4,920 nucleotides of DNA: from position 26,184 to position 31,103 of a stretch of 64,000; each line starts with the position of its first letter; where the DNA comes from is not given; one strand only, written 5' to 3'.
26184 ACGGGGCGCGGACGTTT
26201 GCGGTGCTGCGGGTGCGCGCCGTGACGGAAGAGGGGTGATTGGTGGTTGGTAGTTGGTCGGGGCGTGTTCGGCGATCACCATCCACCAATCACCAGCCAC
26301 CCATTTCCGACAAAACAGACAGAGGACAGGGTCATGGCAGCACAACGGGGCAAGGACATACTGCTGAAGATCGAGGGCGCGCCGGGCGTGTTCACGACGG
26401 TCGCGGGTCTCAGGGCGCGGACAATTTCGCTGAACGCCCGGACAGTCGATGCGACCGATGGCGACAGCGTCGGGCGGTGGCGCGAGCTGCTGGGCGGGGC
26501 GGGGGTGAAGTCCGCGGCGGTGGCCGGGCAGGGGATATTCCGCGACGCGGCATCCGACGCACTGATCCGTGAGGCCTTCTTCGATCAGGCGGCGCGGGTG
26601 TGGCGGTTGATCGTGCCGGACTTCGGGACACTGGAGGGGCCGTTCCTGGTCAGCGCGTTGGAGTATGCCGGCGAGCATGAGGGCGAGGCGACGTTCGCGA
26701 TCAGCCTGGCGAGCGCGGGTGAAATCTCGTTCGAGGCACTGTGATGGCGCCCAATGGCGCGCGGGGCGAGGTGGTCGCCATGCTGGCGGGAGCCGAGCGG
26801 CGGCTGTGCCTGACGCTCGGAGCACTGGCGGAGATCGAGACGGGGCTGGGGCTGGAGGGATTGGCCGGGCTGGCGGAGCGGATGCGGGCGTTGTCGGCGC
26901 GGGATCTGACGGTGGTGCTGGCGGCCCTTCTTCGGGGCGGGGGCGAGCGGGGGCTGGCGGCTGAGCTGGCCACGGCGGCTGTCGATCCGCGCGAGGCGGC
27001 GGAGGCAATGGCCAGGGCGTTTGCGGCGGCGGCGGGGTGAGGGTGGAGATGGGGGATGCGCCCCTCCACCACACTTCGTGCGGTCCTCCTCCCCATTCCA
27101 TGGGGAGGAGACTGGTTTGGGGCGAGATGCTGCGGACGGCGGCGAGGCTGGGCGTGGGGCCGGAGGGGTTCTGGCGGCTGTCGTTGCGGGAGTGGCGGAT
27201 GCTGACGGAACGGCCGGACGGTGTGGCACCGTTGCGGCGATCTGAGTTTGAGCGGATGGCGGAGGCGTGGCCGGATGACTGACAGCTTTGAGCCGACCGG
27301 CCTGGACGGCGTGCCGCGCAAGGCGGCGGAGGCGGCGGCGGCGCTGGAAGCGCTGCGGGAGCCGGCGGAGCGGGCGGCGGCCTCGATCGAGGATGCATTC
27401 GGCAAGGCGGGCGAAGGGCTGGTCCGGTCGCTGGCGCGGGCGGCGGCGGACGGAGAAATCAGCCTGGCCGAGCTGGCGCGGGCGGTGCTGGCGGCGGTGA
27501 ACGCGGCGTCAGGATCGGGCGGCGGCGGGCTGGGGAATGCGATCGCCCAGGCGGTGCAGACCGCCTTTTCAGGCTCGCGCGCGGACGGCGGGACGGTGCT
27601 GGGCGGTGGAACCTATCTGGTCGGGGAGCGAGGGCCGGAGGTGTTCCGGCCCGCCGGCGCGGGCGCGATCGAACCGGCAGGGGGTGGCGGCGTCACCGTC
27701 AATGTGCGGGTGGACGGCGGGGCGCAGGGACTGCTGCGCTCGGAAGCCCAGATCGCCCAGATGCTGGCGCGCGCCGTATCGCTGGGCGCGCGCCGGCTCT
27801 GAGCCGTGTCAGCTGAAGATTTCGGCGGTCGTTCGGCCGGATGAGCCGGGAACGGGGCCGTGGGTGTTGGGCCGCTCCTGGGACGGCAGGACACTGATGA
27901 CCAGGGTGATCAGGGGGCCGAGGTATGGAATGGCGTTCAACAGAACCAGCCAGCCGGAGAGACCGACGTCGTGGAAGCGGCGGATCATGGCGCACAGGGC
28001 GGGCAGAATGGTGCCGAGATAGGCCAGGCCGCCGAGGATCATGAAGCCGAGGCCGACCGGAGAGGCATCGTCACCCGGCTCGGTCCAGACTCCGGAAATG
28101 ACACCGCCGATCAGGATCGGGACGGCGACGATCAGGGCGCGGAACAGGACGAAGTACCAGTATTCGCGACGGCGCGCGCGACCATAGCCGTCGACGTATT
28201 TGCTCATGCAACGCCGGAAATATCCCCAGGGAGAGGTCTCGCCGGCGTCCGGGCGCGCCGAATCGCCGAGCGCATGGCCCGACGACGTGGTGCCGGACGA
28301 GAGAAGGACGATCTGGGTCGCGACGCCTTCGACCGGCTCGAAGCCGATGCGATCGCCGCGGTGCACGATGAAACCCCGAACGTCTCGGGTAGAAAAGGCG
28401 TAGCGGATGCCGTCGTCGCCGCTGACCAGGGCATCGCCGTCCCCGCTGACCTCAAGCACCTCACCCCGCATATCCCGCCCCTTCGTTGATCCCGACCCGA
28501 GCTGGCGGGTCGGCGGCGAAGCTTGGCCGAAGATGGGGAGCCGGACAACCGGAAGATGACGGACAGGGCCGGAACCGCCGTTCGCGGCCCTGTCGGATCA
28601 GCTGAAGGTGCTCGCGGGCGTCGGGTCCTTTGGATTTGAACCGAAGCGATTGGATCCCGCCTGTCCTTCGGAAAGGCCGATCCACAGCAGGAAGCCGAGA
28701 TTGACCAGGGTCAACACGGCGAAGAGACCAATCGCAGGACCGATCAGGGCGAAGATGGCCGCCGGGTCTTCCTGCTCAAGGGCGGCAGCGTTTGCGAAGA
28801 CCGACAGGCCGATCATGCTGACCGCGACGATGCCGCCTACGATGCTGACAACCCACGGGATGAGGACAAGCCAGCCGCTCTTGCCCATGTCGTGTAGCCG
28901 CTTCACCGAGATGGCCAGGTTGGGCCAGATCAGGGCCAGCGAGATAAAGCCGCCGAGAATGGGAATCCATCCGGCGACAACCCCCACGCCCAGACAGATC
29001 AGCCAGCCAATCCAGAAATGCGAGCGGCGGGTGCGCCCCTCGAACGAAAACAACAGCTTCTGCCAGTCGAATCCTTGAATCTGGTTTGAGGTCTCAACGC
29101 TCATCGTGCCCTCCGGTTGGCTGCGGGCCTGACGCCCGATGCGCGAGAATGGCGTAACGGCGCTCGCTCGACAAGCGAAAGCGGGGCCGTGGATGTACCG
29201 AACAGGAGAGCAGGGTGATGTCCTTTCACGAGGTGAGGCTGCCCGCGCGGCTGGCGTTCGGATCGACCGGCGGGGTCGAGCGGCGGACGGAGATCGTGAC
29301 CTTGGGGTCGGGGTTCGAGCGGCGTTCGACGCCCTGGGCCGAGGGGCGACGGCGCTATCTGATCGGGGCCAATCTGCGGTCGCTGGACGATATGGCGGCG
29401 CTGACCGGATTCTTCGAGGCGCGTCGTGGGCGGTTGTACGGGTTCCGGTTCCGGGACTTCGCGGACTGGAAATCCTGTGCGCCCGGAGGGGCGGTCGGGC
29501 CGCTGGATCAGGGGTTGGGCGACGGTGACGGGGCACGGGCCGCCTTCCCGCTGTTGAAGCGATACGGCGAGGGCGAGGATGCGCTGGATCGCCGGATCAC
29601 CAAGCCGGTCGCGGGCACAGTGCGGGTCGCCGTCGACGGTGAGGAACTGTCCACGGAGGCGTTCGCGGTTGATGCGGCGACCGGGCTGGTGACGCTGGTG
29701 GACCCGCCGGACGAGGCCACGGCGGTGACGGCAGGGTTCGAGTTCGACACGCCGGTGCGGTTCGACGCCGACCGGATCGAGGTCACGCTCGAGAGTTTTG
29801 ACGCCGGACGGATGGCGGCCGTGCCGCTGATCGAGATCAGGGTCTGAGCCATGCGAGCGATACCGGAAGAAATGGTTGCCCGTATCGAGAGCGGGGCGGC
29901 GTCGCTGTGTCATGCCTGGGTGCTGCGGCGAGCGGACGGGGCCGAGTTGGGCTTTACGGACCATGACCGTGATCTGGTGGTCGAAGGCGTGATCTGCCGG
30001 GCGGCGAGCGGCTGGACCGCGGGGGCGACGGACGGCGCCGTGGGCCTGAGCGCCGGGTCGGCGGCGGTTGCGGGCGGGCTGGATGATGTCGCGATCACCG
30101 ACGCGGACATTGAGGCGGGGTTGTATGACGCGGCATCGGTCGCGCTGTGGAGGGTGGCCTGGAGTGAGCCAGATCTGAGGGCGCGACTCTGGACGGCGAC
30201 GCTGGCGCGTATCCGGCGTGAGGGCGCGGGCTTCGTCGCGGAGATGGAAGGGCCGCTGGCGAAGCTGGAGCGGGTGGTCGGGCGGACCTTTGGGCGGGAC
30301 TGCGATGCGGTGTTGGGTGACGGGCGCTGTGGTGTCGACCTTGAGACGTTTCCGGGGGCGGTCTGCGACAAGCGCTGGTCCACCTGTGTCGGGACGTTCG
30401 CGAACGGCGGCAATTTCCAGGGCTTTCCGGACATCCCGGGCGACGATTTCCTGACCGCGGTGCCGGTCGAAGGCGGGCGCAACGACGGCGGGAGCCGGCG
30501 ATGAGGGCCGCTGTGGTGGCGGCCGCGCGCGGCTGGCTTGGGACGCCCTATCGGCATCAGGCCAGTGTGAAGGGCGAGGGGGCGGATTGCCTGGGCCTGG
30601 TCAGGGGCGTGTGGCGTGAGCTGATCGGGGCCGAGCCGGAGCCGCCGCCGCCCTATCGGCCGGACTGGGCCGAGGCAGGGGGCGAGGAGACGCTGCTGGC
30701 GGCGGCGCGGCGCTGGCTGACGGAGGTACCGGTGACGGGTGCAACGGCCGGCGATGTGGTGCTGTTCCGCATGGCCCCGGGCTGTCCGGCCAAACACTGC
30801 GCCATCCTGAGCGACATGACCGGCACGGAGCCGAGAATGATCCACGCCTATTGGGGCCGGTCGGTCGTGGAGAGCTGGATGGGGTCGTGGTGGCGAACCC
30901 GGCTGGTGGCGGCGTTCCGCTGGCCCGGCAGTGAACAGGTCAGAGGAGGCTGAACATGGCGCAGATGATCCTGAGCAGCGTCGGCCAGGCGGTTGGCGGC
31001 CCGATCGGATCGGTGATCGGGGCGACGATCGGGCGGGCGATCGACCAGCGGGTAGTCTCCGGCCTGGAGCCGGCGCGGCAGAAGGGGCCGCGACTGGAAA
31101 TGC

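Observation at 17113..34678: Apparently intact gene transfer agent cluster in a Brevundimonas-like genome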

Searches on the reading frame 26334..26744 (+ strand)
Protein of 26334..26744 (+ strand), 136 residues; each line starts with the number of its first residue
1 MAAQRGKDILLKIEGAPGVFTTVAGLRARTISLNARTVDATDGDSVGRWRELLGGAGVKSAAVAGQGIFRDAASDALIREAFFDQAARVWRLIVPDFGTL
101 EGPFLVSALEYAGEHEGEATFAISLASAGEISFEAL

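Call 9: search_protein_families(library=pfam, proteins=[window:26334-26744:+], max_evalue=0.01)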
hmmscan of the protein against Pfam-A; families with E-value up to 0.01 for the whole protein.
window:26334-26744:+ (136 aa): 1 family
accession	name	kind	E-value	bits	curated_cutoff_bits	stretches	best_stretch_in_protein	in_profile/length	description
PF06199.17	Phage_tail_2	-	1.2e-43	148.8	23.8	1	3-133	1-132/132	Phage tail tube protein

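Call 30: search_protein_families(library=ncbifam, proteins=[window:26334-26744:+], max_evalue=0.001)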
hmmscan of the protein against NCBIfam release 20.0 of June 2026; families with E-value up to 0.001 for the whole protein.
window:26334-26744:+ (136 aa): 2 families
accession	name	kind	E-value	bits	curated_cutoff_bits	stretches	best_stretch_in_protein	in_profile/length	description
TIGR02126.1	phgtail_TP901_1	equivalog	2.8e-33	115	37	1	1-129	1-135/135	phage major tail protein, TP901-1 family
NF047353.1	tube_lmo2291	equivalog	0.00016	21.8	27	1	15-130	15-132/135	phage tail tube protein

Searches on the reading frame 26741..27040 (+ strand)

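Call 9: search_protein_families(library=pfam, proteins=[window:26741-27040:+], max_evalue=0.01)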
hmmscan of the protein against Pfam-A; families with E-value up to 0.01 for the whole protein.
window:26741-27040:+ (99 aa): 1 family
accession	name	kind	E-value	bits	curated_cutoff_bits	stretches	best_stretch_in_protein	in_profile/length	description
PF11836.14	Phage_TAC_11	-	1.5e-14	54.2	27.8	1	8-94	1-87/96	Phage tail tube protein, GTA-gp10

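Call 31: search_protein_families(library=ncbifam, proteins=[window:26741-27040:+], max_evalue=0.001)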
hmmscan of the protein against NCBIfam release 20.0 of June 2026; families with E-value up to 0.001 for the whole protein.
window:26741-27040:+ (99 aa): 0 families

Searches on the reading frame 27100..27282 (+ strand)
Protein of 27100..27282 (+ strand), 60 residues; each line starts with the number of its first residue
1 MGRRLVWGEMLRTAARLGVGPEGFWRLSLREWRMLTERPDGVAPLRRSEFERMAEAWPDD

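Call 9: search_protein_families(library=pfam, proteins=[window:27100-27282:+], max_evalue=0.01)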
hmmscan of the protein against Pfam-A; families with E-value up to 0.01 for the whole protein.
window:27100-27282:+ (60 aa): 1 family
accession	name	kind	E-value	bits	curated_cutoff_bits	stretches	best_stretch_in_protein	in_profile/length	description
PF09550.16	Phage_TAC_6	-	1.6e-11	44.9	23.4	1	7-59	3-57/58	Phage tail assembly chaperone protein, TAC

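Call 31: search_protein_families(library=ncbifam, proteins=[window:27100-27282:+], max_evalue=0.001)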
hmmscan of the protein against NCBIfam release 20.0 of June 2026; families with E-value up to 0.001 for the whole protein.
window:27100-27282:+ (60 aa): 1 family
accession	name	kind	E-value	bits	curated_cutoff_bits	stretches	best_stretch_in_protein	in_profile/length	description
TIGR02216.1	phage_TIGR02216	hypoth_equivalog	3.4e-07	30.4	56.1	1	15-59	13-57/58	rcc01693 family protein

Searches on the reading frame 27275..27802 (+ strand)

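Call 9: search_protein_families(library=pfam, proteins=[window:27275-27802:+], max_evalue=0.01)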
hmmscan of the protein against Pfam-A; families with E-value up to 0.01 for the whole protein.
window:27275-27802:+ (175 aa): 1 family
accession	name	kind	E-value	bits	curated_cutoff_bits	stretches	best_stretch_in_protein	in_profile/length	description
PF09718.15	Tape_meas_lam_C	-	0.0011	19.4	23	1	20-74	7-61/76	Lambda phage tail tape-measure protein (Tape_meas_lam_C)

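Call 31: search_protein_families(library=ncbifam, proteins=[window:27275-27802:+], max_evalue=0.001)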
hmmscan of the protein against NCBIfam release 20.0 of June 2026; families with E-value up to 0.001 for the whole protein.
window:27275-27802:+ (175 aa): 1 family
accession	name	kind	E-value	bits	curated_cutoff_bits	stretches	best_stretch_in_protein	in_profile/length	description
NF047706.1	LIC12611_phage_tail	subfamily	5.4e-06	25.4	480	1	86-144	530-587/628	LIC12611 family phage tail protein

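Call 64: search_protein_families(library=phrogs, proteins=[window:27275-27802:+], max_evalue=0.01)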
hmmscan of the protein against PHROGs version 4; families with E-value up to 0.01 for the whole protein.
window:27275-27802:+ (175 aa): 4 families
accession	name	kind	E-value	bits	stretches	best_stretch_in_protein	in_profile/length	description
phrog_30701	-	unknown function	1.3e-10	42.3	1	21-170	29-177/188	-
phrog_1538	-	tail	1.3e-06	28.4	1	32-150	633-772/811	tail length tape measure protein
phrog_10574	-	tail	6.2e-06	26.2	1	16-135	447-576/640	tail length tape measure protein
phrog_8892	-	tail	0.0037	16.9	0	69-136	610-673/752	tail length tape measure protein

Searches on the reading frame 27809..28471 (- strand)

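Call 9: search_protein_families(library=pfam, proteins=[window:27809-28471:-], max_evalue=0.01)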
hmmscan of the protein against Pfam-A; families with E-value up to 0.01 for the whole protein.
window:27809-28471:- (220 aa): 1 family
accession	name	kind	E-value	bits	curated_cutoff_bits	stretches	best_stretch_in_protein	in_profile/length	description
PF05656.20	DUF805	-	9e-26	90.9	25.7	1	93-206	2-111/111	Protein of unknown function (DUF805)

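Call 63: search_protein_families(library=padloc, proteins=[window:27809-28471:-], max_evalue=0.01)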
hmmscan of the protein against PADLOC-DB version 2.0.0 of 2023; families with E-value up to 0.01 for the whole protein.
window:27809-28471:- (220 aa): 0 families

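Call 64: search_protein_families(library=phrogs, proteins=[window:27809-28471:-], max_evalue=0.01)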
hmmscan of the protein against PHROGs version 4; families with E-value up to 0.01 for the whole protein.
window:27809-28471:- (220 aa): 1 family
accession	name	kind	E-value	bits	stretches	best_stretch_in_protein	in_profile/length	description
phrog_12855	-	moron, auxiliary metabolic gene and host takeover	3.8e-24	86.2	1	86-206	70-190/333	membrane protein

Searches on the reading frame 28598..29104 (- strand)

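Call 63: search_protein_families(library=padloc, proteins=[window:28598-29104:-], max_evalue=0.01)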
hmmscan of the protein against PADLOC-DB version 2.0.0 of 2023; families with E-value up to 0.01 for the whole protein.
window:28598-29104:- (168 aa): 0 families

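Call 64: search_protein_families(library=phrogs, proteins=[window:28598-29104:-], max_evalue=0.01)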
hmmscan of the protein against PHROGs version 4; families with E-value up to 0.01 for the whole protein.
window:28598-29104:- (168 aa): 1 family
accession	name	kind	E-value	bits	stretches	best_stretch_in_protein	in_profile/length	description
phrog_12855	-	moron, auxiliary metabolic gene and host takeover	6e-05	23.1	1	49-98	129-177/333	membrane protein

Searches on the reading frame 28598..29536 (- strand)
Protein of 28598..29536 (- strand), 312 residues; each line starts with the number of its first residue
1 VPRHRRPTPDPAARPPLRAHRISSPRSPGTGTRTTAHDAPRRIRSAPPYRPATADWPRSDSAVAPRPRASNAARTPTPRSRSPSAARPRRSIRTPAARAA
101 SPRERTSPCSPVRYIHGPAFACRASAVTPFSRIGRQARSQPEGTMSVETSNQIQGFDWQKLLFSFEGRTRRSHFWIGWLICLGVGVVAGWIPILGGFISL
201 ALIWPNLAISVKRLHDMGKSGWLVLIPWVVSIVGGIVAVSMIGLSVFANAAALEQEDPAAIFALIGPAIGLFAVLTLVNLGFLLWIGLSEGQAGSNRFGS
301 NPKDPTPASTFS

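Call 9: search_protein_families(library=pfam, proteins=[window:28598-29536:-], max_evalue=0.01)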
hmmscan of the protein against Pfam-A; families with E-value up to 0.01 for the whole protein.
window:28598-29536:- (312 aa): 1 family
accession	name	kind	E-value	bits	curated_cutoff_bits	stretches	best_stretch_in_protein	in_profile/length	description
PF05656.20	DUF805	-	1.1e-15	58.5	25.7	1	162-299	1-110/111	Protein of unknown function (DUF805)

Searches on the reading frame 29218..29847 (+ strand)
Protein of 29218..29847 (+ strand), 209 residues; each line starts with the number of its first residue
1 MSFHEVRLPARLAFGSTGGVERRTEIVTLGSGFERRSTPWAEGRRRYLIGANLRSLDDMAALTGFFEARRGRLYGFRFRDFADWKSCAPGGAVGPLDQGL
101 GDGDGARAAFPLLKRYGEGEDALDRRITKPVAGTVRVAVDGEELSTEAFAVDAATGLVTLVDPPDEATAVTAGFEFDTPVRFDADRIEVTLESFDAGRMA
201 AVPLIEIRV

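Call 9: search_protein_families(library=pfam, proteins=[window:29218-29847:+], max_evalue=0.01)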
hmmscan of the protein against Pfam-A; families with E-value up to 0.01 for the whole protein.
window:29218-29847:+ (209 aa): 1 family
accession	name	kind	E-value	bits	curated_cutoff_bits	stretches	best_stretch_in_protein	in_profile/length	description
PF09343.15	DUF2460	-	1.7e-79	266.5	30.4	1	4-208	1-205/205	Conserved hypothetical protein 2217 (DUF2460)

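Call 31: search_protein_families(library=ncbifam, proteins=[window:29218-29847:+], max_evalue=0.001)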
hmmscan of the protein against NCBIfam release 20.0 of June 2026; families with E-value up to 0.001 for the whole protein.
window:29218-29847:+ (209 aa): 1 family
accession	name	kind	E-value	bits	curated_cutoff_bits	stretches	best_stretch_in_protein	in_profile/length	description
TIGR02217.1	chp_TIGR02217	subfamily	7.4e-74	247.8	136.65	1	2-208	1-209/210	phage distal tail protein, Rcc01695 family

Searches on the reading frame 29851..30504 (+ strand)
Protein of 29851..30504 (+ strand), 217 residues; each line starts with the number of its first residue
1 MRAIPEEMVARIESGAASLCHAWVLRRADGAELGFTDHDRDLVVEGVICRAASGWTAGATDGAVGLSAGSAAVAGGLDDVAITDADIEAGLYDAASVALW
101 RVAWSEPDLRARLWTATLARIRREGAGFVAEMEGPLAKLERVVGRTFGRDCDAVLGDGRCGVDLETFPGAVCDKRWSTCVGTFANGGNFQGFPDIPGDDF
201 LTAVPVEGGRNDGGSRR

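Call 10: search_protein_families(library=pfam, proteins=[window:29851-30504:+], max_evalue=0.01)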
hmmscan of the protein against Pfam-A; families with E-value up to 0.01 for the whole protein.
window:29851-30504:+ (217 aa): 2 families
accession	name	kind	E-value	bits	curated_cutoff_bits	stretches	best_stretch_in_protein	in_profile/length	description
PF09931.15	Phage_phiJL001_Gp84_N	-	4.7e-49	167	26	1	6-163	2-160/160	Baseplate hub protein, N-terminal attachment domain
PF09356.15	Phage_BR0599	-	3.1e-08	34.3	22.9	1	172-199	53-80/80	Phage conserved hypothetical protein BR0599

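Call 31: search_protein_families(library=ncbifam, proteins=[window:29851-30504:+], max_evalue=0.001)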
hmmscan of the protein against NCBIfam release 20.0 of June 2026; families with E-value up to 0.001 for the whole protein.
window:29851-30504:+ (217 aa): 1 family
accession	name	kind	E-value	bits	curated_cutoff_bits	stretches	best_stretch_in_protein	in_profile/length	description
TIGR02218.1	phg_TIGR02218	equivalog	2.3e-66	224.2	80.5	2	23-169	1-147/266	phage/gene transfer agent baseplate hub protein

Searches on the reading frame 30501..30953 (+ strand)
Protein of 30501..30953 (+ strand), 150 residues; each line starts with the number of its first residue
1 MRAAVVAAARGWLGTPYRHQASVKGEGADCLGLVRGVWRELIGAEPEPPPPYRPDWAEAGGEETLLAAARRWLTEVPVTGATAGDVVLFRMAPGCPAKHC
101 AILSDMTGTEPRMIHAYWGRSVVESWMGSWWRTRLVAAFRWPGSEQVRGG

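Call 10: search_protein_families(library=pfam, proteins=[window:30501-30953:+], max_evalue=0.01)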
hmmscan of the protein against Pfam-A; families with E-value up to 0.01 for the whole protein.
window:30501-30953:+ (150 aa): 2 families
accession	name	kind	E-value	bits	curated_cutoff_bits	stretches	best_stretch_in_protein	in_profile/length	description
PF00877.26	NLPC_P60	-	1.9e-06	28.2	23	1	14-139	1-104/105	NlpC/P60 family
PF22262.2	DUF6950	-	0.0042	17.6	27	0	28-93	27-100/134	Domain of unknown function (DUF6950)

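Call 31: search_protein_families(library=ncbifam, proteins=[window:30501-30953:+], max_evalue=0.001)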
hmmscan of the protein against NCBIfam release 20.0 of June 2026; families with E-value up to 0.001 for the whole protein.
window:30501-30953:+ (150 aa): 2 families
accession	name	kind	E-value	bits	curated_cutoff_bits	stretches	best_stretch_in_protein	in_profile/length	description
TIGR02219.1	phage_NlpC_fam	hypoth_equivalog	3.7e-58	195.8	81.9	1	5-142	1-134/134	putative phage cell wall peptidase, NlpC/P60 family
NF052407.1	NOVOEXAE_fam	equivalog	3.4e-05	23.6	70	0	5-21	6-22/40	NOVOEXAE family nitrogen cycling protein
